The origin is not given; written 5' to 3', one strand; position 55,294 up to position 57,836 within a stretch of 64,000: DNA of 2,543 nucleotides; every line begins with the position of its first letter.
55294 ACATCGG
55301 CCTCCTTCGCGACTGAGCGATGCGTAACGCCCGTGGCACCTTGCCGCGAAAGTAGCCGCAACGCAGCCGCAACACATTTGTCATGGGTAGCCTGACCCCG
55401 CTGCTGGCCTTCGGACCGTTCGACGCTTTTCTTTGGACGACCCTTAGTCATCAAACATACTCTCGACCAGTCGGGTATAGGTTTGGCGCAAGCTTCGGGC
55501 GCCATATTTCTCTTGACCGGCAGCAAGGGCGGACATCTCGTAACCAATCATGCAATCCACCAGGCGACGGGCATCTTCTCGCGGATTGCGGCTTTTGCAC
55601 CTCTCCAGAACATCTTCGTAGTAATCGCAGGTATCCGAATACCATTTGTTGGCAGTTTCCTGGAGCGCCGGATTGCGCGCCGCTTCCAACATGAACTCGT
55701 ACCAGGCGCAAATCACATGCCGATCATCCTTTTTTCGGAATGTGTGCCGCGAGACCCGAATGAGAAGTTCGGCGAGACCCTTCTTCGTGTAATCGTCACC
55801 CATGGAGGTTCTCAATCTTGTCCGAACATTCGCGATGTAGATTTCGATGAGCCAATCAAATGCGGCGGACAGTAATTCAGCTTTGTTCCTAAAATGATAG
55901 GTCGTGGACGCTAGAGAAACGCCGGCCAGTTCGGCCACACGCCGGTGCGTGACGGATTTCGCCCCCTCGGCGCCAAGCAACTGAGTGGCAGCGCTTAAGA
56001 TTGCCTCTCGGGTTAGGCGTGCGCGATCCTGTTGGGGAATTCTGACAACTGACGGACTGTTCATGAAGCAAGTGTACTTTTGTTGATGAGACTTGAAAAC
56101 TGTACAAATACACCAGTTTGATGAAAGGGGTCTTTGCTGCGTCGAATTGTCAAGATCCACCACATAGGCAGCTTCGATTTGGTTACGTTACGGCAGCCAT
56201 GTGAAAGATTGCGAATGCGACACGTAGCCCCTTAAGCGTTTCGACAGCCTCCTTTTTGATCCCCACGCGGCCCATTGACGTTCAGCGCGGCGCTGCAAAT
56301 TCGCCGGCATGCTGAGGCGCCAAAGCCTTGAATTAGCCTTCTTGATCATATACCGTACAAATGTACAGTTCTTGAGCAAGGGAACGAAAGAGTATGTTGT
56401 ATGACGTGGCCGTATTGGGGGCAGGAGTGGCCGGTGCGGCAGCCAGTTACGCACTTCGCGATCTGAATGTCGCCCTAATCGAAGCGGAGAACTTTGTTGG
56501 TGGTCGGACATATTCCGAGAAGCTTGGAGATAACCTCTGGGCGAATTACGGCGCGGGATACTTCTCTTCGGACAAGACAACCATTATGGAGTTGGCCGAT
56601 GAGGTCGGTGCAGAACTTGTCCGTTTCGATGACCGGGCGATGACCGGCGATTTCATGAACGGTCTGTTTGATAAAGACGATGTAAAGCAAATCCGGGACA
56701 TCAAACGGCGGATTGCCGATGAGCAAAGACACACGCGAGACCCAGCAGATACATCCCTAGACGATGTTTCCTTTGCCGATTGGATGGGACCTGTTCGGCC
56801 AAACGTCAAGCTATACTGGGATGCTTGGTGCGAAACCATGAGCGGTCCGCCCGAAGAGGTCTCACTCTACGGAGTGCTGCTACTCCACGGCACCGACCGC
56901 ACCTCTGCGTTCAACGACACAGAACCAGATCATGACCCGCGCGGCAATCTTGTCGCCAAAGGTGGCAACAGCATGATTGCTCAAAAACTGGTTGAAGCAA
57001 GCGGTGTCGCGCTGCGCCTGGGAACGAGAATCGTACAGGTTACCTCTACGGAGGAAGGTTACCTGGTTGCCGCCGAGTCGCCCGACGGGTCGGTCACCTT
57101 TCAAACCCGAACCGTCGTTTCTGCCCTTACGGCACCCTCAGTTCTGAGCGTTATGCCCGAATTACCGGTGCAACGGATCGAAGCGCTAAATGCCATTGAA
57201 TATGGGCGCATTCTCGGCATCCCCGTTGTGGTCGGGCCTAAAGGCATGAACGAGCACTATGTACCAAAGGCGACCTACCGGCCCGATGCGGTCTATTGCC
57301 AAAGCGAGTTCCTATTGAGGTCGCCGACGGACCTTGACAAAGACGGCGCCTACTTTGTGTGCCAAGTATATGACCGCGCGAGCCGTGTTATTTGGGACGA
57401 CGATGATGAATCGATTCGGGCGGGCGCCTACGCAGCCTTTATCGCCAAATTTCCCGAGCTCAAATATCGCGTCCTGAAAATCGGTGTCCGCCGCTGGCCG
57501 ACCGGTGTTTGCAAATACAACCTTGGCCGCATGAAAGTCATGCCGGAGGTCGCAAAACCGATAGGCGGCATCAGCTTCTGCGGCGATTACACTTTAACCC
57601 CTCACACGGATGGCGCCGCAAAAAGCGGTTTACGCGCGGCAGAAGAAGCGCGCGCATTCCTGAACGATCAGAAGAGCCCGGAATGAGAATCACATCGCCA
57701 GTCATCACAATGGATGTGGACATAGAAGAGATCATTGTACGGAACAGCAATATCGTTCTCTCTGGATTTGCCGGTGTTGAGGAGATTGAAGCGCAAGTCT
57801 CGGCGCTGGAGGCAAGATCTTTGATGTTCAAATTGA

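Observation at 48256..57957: Operator-like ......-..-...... motif repeated at least eight times around two overlapping TetR genes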

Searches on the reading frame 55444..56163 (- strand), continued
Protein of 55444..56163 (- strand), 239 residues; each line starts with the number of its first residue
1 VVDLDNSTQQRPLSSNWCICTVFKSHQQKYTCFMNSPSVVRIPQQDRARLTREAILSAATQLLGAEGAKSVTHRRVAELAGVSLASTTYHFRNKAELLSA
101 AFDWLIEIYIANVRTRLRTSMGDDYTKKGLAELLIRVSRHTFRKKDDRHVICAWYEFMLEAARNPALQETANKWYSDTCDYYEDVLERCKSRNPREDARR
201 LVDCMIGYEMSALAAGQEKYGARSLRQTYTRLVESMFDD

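Call 51: search_solved_structures(query=L010:8406-9716:-, max_evalue=1e-20)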
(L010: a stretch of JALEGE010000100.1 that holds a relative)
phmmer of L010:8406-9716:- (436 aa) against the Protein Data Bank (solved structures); distinct sequences matched with E-value up to 1e-20: 74 (the best 60 are shown).
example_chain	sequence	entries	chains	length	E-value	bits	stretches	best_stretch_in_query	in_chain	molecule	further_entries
6k8h_A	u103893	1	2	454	3.3e-81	276.5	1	30-426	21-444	Aminotransferase class-III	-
6iz9_A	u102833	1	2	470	1.7e-78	267.6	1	31-413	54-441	Beta-transaminase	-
2yku_A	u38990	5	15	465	1.7e-78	267.6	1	30-412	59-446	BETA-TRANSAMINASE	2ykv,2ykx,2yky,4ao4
4ao9_A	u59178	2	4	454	4.4e-77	263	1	26-418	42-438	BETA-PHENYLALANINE AMINOTRANSFERASE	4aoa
3k28_A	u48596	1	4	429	3e-67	230.6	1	36-423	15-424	Glutamate-1-semialdehyde 2,1-aminomutase 2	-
2epj_A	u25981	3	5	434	7.1e-67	229.3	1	28-405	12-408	Glutamate-1-semialdehyde 2,1-aminomutase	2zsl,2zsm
3bs8_A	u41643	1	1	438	2.7e-66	227.4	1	29-426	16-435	Glutamate-1-semialdehyde 2,1-aminomutase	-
4e77_A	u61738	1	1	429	1.5e-63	218.4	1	27-398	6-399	Glutamate-1-semialdehyde 2,1-aminomutase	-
6ssd_A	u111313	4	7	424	6.9e-63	216.2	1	26-416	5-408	ForI-PLP | ForI-PMP | ForI-LCS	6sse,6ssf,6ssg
6w80_A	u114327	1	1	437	1.4e-61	211.9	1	27-399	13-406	Glutamate-1-semialdehyde 2,1-aminomutase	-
3l44_A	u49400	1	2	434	2.5e-58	201.2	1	27-396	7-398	Glutamate-1-semialdehyde 2,1-aminomutase 1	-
2e7u_A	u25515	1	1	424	3.4e-58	200.7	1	29-395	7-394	Glutamate-1-semialdehyde 2,1-aminomutase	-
2cfb_A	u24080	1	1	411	8.4e-58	199.5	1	52-399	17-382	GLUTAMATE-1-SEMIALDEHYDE 2,1-AMINOMUTASE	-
3fq8_A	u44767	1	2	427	1.8e-57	198.4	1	24-397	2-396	Glutamate-1-semialdehyde 2,1-aminomutase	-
2hoy_A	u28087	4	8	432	2.2e-57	198.1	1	23-398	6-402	Glutamate-1-semialdehyde 2,1-aminomutase (GSAM) apo-form | Glutamate-1-semialdehyde 2,1-aminomutase (GSAM) pmp-form | Glutamate-1-semialdehyde 2,1-aminomutase (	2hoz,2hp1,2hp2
6hbs_A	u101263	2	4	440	6.4e-34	120.8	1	29-425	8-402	Aminopentol aminotransferase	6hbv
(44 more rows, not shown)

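Call 56: search_dna_similar(query=window:55447-56064:-, collection=plasmids, mode=protein, max_rows=15)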
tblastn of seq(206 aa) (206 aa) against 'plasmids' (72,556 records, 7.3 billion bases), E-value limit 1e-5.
Records with a match: 42; places in all: 42; records where one place covers at least 80% of the query: 16.
Best place of each record, by identity: <60% 42.
By first word of the organism name: Streptomyces 28; Tsukamurella 2; Caballeronia 2; Rhizobium 2; Asticcacaulis 1; Rhodococcus 1; Nonomuraea 1; Agrobacterium 1; Enterobacter 1; Pantoea 1; and 2 more.
By predicted mobility (MOB-suite, as given by PLSDB): non-mobilizable 27; mobilizable 12; conjugative 3.
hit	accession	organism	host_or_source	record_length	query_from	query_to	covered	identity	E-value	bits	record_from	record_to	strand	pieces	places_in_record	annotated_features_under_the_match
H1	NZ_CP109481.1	Streptomyces sp. NBC_01450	-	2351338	2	205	99%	29.0%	2e-7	58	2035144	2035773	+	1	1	none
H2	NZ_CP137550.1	Streptomyces sp. N50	Selaginella tamariscina,cell ...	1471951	3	205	99%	29.2%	6e-7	56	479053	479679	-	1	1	record has no annotation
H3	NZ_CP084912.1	Asticcacaulis sp. AND118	pure culture,water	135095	20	203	89%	32.0%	3e-6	54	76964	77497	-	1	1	TetR family transcriptional regulator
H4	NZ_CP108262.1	Streptomyces sp. NBC_00053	-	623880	4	141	67%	38.4%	1e-12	73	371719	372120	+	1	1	TetR family transcriptional regulator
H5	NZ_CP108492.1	Streptomyces sp. NBC_01243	-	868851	4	141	67%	38.4%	1e-12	73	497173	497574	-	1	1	TetR family transcriptional regulator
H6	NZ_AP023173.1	Rhodococcus qingshengii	-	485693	19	200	88%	28.6%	1e-6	56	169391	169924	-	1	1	TetR family transcriptional regulator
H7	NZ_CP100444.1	Streptomyces rimosus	pure culture,OTC cluster deletion ...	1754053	18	185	82%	30.6%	5e-7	57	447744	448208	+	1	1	record has no annotation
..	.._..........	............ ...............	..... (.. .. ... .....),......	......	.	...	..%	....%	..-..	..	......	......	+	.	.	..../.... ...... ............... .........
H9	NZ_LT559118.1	Nonomuraea gerenzanensis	-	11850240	10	146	67%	36.5%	2e-13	75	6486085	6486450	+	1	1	none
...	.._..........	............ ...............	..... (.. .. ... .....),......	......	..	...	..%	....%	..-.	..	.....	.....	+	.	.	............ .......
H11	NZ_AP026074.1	Streptomyces nigrescens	-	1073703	18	184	81%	28.4%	5e-8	59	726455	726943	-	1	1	none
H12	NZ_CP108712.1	Streptomyces sp. NBC_01001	-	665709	18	183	81%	28.1%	3e-7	57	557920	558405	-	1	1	TetR family transcriptional regulator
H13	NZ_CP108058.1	Streptomyces goshikiensis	-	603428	18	183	81%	28.1%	4e-7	57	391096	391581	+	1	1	TetR/AcrR family transcriptional regulator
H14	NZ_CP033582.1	Streptomyces sp. ADI95-16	-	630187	18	183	81%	28.1%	4e-7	57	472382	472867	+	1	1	TetR/AcrR family transcriptional regulator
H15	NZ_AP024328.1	Caballeronia sp. NK8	-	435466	18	204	91%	24.5%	4e-7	57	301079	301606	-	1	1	TetR/AcrR family transcriptional regulator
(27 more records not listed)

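Call 61: list_cluster_members(proteins=[P0001, P0003])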
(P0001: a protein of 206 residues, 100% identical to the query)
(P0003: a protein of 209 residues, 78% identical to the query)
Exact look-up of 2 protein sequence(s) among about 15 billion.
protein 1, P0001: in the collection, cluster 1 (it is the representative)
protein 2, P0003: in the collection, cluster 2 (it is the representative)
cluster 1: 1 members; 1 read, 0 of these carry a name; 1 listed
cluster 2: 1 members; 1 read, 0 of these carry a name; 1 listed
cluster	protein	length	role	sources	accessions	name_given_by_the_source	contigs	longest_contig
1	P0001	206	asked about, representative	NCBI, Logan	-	-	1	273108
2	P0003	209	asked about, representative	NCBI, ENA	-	-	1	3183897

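Call 62: find_encoding_contigs(protein=P0001, flank=1000, max_places=2)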
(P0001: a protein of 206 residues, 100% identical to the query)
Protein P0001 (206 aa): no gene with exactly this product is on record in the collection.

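Call 63: find_related_loci(query=A1, collection=metagenome_contigs, flank=10000)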
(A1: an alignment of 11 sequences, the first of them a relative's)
Query A1 (206 aa) in metagenome_contigs; peptide patterns used: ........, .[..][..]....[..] (x = any residue, [..] = any of these).
600 stretches matched a pattern (row limit reached: there are more); 46 encode a relative of the query (tblastn E <= 1e-3); 46 distinct loci.
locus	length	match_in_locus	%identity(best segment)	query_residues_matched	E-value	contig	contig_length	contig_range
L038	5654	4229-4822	34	3-203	1e-21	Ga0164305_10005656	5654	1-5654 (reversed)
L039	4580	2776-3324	32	13-203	3e-21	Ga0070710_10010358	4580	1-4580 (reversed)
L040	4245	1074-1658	34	3-200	2e-20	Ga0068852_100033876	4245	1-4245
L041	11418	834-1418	34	3-200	2e-20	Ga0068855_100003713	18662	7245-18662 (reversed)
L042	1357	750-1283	32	19-203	2e-20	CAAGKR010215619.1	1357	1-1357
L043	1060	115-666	33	19-206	1e-20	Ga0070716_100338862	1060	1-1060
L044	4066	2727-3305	31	3-203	1e-19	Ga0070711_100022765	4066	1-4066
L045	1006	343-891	32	13-203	1e-19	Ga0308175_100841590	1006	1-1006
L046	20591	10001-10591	33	3-203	3e-19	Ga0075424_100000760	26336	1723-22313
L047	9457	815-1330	32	19-194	4e-19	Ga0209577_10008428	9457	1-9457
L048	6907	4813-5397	33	3-200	6e-19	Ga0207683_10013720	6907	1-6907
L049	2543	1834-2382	30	13-203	5e-19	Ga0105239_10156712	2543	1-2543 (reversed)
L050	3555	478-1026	31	19-205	8e-19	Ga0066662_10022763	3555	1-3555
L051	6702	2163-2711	31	13-203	8e-18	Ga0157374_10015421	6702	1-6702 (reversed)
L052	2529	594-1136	31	19-203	8e-18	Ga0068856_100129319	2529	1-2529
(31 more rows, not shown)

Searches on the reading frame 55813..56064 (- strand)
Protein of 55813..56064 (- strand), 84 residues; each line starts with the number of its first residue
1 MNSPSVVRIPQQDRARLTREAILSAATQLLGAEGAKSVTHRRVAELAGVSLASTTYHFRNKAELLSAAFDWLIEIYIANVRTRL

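Call 36: search_solved_structures(query=window:55813-56064:-, max_evalue=0.001, show_alignments=5)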
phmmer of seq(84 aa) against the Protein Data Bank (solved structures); distinct sequences matched with E-value up to 0.001: 59.
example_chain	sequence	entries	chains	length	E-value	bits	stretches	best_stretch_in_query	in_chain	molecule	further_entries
2dg8_A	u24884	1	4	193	3.2e-09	40.2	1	18-74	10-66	putative tetR-family transcriptional regulatory protein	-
5x5i_A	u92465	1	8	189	2e-08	37.7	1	18-76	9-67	HTH-type transcriptional regulator RcdA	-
2oer_A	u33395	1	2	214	3.7e-08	36.9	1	8-66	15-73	Probable transcriptional regulator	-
7aco_A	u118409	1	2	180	9e-08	35.6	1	18-76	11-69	HTH-type transcriptional regulator RcdA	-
7acl_A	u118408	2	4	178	9.4e-08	35.6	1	18-76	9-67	HTH-type transcriptional regulator RcdA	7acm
3kkd_A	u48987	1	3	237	3.1e-07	33.9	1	15-74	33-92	transcriptional regulator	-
2xdn_A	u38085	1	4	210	9.8e-07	32.3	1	12-76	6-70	HTH-TYPE TRANSCRIPTIONAL REGULATOR TTGR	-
7k1a_A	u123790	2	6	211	1.2e-06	32.1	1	12-76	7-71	HTH-type transcriptional regulator TtgR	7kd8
8v90_A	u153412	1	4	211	1.2e-06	32.1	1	12-76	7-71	HTH-type transcriptional regulator TtgR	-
3hta_A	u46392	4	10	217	1.5e-06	31.7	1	18-69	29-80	EbrA repressor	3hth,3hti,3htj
3iuv_A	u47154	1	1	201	1.6e-06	31.6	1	18-69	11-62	uncharacterized TetR family protein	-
2uxh_A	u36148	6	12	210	1.6e-06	31.6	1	12-76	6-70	HTH-TYPE TRANSCRIPTIONAL REGULATOR TTGR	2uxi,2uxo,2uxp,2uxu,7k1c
2hxo_A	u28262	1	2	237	2.5e-06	31.1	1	8-74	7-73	Putative TetR-family transcriptional regulator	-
3t6n_A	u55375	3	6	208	4e-06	30.4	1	18-68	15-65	Transcriptional regulator | PROBABLE TRANSCRIPTIONAL REGULATORY PROTEIN (PROBABLY DEOR-FAMILY)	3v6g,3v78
2fbq_A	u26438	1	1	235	8.3e-06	29.4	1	18-80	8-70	probable transcriptional regulator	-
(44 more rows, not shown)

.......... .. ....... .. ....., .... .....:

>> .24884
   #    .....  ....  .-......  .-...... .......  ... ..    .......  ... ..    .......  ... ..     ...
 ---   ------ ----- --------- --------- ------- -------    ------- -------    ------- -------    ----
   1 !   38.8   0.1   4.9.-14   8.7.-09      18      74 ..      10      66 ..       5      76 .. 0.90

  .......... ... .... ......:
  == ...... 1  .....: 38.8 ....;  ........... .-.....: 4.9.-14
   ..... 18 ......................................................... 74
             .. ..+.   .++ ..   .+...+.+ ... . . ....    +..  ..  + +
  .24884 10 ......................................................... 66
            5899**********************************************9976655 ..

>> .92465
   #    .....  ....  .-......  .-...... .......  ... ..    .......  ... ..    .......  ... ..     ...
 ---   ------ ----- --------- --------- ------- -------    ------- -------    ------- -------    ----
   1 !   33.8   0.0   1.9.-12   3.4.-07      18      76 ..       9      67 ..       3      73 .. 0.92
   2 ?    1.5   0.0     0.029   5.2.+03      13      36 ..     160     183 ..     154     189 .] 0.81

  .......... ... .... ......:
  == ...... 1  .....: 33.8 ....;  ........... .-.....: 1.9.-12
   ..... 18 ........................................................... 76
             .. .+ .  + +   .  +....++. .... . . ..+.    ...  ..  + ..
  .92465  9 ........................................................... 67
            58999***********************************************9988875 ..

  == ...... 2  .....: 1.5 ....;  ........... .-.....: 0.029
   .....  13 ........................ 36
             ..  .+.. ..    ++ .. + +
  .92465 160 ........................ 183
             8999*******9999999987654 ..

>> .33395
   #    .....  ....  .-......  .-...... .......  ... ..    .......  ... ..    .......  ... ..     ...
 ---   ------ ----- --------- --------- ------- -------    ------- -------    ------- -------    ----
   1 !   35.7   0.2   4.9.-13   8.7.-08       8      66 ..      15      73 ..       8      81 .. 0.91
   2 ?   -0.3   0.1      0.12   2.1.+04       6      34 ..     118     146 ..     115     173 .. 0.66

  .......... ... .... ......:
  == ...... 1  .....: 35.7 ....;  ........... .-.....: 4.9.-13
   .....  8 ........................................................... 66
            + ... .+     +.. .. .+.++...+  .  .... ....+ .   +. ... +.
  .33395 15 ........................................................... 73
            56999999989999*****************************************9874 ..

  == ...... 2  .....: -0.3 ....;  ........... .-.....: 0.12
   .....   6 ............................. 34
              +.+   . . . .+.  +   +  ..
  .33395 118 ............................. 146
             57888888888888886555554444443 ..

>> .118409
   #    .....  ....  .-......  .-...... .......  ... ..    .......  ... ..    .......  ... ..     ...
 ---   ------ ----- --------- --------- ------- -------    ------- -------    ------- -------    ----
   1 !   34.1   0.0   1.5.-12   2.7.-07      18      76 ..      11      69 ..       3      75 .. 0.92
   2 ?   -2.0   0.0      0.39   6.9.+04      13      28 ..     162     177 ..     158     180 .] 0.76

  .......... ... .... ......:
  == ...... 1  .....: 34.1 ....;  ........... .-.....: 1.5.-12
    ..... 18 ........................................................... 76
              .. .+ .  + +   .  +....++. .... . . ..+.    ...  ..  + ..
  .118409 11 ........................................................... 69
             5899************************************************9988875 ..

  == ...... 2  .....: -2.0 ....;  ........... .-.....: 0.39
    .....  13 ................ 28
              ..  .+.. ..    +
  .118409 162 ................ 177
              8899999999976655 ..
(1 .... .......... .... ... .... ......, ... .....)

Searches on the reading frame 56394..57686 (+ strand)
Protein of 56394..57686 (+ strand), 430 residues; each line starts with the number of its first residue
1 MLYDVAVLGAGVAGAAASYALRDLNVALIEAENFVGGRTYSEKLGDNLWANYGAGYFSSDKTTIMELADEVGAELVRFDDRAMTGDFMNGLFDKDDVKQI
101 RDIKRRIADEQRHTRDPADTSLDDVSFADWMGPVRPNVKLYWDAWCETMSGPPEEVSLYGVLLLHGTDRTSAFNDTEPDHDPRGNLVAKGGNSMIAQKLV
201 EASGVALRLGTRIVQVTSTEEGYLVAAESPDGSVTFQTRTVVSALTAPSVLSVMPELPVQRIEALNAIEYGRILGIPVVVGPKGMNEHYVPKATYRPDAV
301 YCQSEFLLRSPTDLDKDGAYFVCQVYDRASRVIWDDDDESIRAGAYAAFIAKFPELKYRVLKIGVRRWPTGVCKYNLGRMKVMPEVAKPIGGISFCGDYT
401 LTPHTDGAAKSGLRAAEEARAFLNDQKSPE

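Call 10: search_protein_families(library=pfam, proteins=[window:56394-57686:+])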
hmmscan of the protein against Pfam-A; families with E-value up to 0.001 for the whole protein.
window:56394-57686:+ (430 aa): 5 families
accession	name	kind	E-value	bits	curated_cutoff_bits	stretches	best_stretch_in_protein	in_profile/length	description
PF01593.30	Amino_oxidase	-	1.7e-25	90.6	19.8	1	17-418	6-441/443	Flavin containing amine oxidoreductase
PF13450.12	NAD_binding_8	-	1.1e-10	42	21.9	1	7-70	1-67/68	NAD(P)-binding Rossmann-like domain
PF01266.30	DAO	-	9.3e-07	29.1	27.9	1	4-38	1-38/353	FAD dependent oxidoreductase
PF07992.20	Pyr_redox_2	-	1.5e-05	25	26.1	0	3-41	1-42/291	Pyridine nucleotide-disulphide oxidoreductase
PF12831.13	FAD_oxidored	-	2.1e-05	24.5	27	1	4-77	1-70/416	FAD dependent oxidoreductase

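Call 28: search_protein_families(library=ncbifam, proteins=[window:56394-57686:+], max_evalue=0.00001)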
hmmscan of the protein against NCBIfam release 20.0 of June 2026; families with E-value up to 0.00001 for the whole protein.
window:56394-57686:+ (430 aa): 9 families
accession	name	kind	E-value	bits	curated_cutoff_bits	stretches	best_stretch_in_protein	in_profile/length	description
TIGR03467.1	HpnE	equivalog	6.6e-12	45.5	283.05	0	196-419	214-428/430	hydroxysqualene dehydroxylase HpnE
NF005560.0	PRK07233.1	equivalog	3.4e-10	39.4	252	0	4-74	2-73/435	hypothetical protein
NF053556.1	prodigi_MAP_PigB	equivalog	1.9e-09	36.5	850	0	183-270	398-490/659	prodigiosin MAP biosynthesis oxidoreductase PigB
TIGR00562.1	proto_IX_ox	equivalog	2.2e-09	36.4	97.85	1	4-79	4-82/470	protoporphyrinogen oxidase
NF008841.0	PRK11883.1-1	equivalog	1e-07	31.3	517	0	4-73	5-78/453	protoporphyrinogen oxidase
TIGR00031.1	UDP-GALP_mutase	equivalog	3.4e-06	26.3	303.75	1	3-83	2-84/378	UDP-galactopyranose mutase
NF053546.1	violacein_VioA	equivalog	3.5e-06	26.6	600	0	4-70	1-74/411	flavin-dependent violacein biosynthesis tryptophan-2 monooxygenase VioA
NF005548.0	PRK07208.1-4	equivalog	3.7e-06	25.8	389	0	4-70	5-72/488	hypothetical protein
NF005547.0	PRK07208.1-3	equivalog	6.1e-06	25.2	380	0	5-71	7-74/465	hypothetical protein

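Call 52: search_solved_structures(query=window:56394-57686:+, max_evalue=0.00001)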
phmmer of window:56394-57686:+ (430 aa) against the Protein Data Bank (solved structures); distinct sequences matched with E-value up to 0.00001: 20.
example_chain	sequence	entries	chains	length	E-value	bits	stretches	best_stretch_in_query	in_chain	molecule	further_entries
2yg6_A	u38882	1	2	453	1.3e-11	46.9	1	3-418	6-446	PUTRESCINE OXIDASE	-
1o5w_A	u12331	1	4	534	1.6e-11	46.6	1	2-79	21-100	Amine oxidase [flavin-containing] A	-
2yg3_A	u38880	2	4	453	4.5e-11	45.1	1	3-418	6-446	PUTRESCINE OXIDASE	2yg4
2yg5_A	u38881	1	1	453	4.6e-11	45.1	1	3-418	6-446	PUTRESCINE OXIDASE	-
2yg7_A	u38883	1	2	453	7.6e-11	44.4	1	3-418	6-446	PUTRESCINE OXIDASE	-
2c72_A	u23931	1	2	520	1.9e-10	43.1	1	4-79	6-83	AMINE OXIDASE (FLAVIN-CONTAINING) B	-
2bk4_A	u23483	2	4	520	4.5e-10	41.8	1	4-79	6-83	AMINE OXIDASE [FLAVIN-CONTAINING] B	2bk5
2xfo_A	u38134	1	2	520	5.1e-10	41.6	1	4-79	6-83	Amine oxidase [flavin-containing] B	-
3zyx_A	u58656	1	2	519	5.2e-10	41.6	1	4-79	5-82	AMINE OXIDASE [FLAVIN-CONTAINING] B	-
1gos_A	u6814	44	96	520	5.3e-10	41.6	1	4-79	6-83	MONOAMINE OXIDASE | AMINE OXIDASE [FLAVIN-CONTAINING] B | AMINE OXIDASE (FLAVIN-CONTAINING) B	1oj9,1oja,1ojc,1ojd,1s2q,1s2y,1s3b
2xfu_A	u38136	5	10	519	5.3e-10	41.6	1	4-79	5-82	Amine oxidase [flavin-containing] B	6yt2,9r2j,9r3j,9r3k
2c73_A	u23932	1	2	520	6.6e-10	41.3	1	4-79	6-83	AMINE OXIDASE (FLAVIN-CONTAINING) B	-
2c75_A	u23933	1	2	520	6.8e-10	41.3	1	4-79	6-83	AMINE OXIDASE (FLAVIN-CONTAINING) B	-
2c76_A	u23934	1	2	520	7e-10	41.2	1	4-79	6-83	AMINE OXIDASE (FLAVIN-CONTAINING) B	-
2z5y_A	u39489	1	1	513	1.1e-08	37.3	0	2-78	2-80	Amine oxidase [flavin-containing] A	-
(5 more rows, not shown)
